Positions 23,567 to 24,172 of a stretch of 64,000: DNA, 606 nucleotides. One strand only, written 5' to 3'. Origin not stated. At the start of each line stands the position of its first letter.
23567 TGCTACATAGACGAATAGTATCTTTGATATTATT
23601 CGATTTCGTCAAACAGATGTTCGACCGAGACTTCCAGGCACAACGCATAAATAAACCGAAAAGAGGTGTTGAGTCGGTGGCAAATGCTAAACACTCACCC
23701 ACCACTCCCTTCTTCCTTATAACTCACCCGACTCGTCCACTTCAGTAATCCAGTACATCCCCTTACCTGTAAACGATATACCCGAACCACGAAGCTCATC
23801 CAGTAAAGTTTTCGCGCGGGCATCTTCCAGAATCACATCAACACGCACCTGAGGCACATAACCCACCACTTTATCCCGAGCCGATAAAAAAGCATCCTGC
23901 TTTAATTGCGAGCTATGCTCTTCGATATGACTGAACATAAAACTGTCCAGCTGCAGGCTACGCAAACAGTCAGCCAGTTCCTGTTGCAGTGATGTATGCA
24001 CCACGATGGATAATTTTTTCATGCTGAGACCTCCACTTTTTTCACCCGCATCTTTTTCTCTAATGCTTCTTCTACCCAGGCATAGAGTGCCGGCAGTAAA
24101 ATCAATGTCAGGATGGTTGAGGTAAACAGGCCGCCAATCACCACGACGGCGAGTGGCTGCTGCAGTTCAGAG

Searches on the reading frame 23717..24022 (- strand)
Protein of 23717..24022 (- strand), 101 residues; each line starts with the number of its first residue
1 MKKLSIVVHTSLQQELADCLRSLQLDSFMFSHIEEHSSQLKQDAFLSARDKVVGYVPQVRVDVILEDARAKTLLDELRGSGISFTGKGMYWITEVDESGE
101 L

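Call 86: search_protein_families(library=pfam, proteins=[window:23717-24022:-], max_evalue=0.01)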
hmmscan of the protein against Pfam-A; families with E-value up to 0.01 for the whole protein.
window:23717-24022:- (101 aa): 2 families
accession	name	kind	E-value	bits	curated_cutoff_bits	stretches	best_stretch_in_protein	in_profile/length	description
PF11582.13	DUF3240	-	3.7e-11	43.4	21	1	3-100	6-100/102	Protein of unknown function (DUF3240)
PF00543.27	P-II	-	4.4e-05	24.2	25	1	1-97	1-94/102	Nitrogen regulatory protein P-II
